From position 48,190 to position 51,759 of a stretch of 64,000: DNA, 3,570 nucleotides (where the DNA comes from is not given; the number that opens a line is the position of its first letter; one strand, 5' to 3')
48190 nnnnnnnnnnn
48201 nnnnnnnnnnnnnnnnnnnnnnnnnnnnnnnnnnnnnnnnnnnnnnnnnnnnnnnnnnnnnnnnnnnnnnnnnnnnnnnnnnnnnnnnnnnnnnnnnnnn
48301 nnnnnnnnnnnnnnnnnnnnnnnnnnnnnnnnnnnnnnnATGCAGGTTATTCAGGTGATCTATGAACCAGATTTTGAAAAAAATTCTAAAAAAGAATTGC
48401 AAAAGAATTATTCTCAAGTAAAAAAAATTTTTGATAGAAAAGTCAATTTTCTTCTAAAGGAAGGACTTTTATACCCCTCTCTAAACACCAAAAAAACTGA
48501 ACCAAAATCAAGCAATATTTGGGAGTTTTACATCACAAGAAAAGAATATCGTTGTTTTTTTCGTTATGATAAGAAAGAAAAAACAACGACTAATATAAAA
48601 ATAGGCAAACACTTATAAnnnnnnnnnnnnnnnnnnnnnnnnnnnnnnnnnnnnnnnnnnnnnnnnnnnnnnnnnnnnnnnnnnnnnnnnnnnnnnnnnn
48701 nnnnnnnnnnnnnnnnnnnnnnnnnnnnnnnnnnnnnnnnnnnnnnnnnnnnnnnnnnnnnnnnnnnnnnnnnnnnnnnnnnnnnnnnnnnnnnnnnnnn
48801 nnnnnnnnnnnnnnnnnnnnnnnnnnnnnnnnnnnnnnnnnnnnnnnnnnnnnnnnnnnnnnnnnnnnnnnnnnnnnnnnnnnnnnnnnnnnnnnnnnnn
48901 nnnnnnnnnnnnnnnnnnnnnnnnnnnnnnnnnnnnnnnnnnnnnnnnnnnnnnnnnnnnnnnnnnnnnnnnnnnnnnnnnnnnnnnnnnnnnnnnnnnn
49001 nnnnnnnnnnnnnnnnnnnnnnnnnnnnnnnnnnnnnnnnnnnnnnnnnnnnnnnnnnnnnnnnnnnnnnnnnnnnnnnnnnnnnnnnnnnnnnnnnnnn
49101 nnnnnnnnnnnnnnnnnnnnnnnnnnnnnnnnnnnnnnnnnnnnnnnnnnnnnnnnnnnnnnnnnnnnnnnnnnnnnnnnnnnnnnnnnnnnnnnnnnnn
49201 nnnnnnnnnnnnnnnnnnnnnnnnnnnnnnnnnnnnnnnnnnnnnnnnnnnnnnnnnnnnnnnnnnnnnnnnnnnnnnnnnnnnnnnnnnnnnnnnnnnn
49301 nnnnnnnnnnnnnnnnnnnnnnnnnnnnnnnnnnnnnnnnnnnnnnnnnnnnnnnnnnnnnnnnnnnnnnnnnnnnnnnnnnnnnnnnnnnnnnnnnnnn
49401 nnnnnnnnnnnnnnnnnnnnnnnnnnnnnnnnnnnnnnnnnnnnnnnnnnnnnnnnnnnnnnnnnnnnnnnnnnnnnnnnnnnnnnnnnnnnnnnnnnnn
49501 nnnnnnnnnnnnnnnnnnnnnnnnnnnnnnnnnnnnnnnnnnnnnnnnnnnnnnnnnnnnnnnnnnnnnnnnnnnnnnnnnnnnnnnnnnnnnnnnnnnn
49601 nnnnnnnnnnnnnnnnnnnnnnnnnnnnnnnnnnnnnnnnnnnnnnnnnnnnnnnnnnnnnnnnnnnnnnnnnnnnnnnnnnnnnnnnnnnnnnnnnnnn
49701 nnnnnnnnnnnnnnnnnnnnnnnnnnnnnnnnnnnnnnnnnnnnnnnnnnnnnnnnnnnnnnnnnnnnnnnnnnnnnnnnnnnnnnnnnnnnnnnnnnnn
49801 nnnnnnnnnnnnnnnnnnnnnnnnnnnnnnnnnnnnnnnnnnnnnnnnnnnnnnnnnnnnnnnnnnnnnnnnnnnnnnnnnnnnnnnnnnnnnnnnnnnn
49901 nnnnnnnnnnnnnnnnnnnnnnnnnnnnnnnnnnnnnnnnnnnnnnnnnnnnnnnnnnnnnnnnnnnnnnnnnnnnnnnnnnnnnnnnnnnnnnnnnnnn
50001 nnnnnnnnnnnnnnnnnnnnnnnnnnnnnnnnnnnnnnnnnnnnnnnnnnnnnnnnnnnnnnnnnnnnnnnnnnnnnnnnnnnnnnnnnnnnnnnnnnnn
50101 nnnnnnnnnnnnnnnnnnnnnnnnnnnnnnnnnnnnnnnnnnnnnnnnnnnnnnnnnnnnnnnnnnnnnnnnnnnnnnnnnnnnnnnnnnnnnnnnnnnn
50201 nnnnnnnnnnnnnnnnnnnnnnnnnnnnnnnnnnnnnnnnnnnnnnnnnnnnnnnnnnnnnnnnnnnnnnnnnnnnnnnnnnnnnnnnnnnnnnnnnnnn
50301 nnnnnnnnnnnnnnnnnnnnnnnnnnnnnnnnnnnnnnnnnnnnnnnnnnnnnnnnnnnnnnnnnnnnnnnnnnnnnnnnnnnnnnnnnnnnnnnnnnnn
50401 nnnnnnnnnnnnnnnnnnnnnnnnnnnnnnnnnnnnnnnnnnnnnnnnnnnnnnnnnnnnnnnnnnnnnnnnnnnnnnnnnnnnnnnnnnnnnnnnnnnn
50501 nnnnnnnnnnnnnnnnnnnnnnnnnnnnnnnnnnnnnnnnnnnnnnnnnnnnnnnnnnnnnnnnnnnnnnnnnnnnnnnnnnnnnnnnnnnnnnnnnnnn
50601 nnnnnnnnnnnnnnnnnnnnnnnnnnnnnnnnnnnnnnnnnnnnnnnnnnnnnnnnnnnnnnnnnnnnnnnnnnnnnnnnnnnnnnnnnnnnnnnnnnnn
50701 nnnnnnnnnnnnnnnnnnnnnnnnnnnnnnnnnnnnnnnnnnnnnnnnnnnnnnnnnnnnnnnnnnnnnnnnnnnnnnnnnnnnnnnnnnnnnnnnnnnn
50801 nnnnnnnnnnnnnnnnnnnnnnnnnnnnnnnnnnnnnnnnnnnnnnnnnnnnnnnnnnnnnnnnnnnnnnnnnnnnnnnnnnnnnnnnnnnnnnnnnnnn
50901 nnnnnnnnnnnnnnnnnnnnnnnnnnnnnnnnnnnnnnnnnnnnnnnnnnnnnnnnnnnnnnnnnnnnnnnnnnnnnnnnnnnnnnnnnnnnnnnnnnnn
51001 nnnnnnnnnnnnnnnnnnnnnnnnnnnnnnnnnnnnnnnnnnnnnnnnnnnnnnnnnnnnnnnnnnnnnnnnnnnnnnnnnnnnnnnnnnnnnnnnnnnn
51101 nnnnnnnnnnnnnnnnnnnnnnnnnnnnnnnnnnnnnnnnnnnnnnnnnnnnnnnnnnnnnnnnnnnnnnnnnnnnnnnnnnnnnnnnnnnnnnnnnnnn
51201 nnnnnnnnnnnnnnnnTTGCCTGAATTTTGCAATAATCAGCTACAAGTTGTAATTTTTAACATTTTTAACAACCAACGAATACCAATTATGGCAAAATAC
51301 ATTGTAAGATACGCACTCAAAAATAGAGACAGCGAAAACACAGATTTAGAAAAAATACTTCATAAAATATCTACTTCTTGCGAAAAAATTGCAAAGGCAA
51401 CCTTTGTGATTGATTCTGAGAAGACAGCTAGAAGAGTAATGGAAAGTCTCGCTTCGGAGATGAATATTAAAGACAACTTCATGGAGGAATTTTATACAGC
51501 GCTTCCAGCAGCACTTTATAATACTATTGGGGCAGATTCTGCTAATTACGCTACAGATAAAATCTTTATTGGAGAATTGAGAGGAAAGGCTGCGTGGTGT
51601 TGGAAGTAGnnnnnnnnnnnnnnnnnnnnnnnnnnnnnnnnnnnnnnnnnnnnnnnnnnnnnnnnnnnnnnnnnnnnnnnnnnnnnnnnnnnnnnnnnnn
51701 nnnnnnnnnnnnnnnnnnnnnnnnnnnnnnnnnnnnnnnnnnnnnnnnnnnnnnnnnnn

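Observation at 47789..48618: Putative Panacea-domain antitoxin + small RelE/HigB-like toxin pair wedged between icd and pheT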

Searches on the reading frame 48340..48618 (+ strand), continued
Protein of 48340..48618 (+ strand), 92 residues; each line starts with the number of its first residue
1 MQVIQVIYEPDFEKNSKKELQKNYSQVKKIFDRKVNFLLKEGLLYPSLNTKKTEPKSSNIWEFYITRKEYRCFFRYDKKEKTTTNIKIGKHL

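Call 37: find_encoding_contigs(protein=P0003, flank=4000, max_places=3)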
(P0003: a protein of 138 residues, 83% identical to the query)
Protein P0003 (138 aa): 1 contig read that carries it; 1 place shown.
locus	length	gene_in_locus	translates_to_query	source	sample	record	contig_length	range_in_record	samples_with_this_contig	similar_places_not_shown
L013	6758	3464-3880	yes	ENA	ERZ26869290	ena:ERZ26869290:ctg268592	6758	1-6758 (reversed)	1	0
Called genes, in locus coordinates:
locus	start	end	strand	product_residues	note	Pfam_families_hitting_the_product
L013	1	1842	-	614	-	?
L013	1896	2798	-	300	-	PF12686:DUF3800 (weak)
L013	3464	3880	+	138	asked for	-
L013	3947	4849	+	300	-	PF12686:DUF3800 (weak)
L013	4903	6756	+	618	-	?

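Call 38: find_encoding_contigs(protein=P0014, flank=2500, max_places=3)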
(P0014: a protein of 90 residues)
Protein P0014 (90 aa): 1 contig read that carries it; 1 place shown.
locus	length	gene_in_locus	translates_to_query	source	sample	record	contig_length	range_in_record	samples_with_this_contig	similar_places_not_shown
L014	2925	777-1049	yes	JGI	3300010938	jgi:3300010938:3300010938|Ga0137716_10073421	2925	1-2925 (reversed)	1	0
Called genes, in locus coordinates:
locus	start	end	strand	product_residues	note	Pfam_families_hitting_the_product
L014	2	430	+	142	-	?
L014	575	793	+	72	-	-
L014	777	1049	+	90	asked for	-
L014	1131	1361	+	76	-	-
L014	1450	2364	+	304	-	-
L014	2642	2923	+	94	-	?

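Call 39: find_encoding_contigs(protein=P0025, flank=2500, max_places=3)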
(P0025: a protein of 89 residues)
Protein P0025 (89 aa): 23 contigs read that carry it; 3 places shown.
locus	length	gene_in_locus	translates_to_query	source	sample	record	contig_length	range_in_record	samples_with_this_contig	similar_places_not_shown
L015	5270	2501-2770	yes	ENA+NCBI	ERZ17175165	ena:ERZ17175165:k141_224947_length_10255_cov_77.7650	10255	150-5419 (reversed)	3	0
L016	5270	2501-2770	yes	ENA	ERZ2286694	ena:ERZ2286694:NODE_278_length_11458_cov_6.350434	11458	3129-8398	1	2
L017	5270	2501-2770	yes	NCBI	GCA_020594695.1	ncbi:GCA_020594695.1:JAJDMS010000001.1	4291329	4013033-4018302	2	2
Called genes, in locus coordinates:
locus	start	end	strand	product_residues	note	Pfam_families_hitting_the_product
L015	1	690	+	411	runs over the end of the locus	PF00155:Aminotran_1_2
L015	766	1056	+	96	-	PF01541:GIY-YIG (weak)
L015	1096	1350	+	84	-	PF09720:Unstab_antitox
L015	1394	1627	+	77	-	PF12651:RHH_3 (weak)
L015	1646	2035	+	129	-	PF01850:PIN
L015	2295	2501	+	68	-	-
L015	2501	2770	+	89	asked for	PF15738:YafQ_toxin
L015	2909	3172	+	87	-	-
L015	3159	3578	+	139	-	PF01850:PIN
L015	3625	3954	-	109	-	PF06100:MCRA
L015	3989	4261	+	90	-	-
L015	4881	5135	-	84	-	PF00487:FA_desaturase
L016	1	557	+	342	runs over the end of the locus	-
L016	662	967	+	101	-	-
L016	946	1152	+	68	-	PF09720:Unstab_antitox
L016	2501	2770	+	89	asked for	PF15738:YafQ_toxin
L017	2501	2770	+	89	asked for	PF15738:YafQ_toxin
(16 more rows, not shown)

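Call 49: search_solved_structures(query=A4, max_evalue=1, show_alignments=3)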
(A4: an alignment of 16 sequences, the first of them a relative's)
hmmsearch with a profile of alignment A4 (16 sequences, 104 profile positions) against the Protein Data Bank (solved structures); distinct sequences matched with E-value up to 1: 2.
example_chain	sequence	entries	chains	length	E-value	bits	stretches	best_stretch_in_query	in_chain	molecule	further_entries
7v6w_F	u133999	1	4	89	0.0013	22.1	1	3-96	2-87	Putative mRNA interferase YoeB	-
7v5y_E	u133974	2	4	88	0.0015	21.9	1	4-96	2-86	Putative mRNA interferase YoeB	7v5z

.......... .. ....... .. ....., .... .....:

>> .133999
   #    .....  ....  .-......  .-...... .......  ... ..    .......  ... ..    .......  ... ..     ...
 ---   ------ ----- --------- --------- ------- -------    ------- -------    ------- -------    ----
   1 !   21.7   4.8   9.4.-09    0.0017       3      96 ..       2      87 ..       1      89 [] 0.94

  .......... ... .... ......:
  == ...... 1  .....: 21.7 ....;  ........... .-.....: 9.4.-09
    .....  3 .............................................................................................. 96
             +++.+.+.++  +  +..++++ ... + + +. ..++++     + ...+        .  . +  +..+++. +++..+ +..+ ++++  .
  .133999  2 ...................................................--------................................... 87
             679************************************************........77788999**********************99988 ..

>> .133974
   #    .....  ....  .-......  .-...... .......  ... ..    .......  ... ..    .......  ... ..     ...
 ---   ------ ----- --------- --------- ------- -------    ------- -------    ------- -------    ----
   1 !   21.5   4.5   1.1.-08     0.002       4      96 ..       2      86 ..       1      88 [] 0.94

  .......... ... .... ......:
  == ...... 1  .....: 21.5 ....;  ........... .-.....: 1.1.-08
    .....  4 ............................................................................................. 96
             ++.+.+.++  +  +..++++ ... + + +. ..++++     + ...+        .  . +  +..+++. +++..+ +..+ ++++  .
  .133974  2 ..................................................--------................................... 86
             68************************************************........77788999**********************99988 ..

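Call 76: search_dna_similar(query=window:48340-48615:+, collection=phages, mode=protein, max_evalue=0.01, max_rows=10)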
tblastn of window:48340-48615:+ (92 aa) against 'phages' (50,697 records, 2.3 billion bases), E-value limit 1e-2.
No match.

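Call 77: search_dna_similar(query=window:48340-48615:+, collection=plasmids, mode=protein, max_evalue=0.01, max_rows=10)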
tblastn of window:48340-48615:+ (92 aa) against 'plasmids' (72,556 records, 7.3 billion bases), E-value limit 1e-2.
No match.

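Call 88: search_protein_families(library=pfam, alignment_id=A4, max_evalue=0.01)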
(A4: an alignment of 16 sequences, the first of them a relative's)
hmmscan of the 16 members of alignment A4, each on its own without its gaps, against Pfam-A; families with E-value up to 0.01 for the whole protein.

A. member 1, P0001 (92 aa): 0 families

B. families by the number of members that match (of 16 scanned): 3 families
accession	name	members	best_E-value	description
PF05973.20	Gp49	3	0.00037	Phage derived protein Gp49-like (DUF891)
PF05015.19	HigB-like_toxin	1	0.00085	RelE-like toxin of type II toxin-antitoxin system HigB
PF24732.2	ParE_like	1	0.0027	ParE-like toxin domain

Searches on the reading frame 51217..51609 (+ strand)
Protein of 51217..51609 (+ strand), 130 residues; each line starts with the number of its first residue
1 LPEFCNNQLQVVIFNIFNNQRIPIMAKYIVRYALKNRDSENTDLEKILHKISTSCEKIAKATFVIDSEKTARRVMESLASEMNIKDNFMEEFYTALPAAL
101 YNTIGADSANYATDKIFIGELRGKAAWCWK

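Call 3: search_protein_families(library=pfam, proteins=[window:51217-51609:+], max_evalue=1)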
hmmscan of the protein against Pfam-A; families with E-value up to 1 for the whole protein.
window:51217-51609:+ (130 aa): 8 families
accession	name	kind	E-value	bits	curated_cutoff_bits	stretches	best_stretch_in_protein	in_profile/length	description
PF09551.15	Spore_II_R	-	0.0021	18.9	25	1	44-128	33-115/128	Stage II sporulation protein R (spore_II_R)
PF19677.4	DUF6179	-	0.025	14.2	25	1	8-118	169-271/272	Family of unknown function (DUF6179)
PF21989.2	RA_2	-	0.029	14.9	27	1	62-89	16-43/94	RA like domain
PF01519.22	DUF16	-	0.038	14.9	40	1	19-69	10-61/104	Protein of unknown function DUF16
PF06851.17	DUF1247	-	0.052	13.9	27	1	52-102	59-108/148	Protein of unknown function (DUF1247)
PF09790.15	Hyccin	-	0.065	12.7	25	1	15-116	153-252/321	Hyccin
PF11611.13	DUF4352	-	0.088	13.5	25.9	1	28-81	38-90/122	Domain of unknown function (DUF4352)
PF11753.13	DUF3310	-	0.088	13.3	24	1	26-49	36-57/60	Protein of unknwon function (DUF3310)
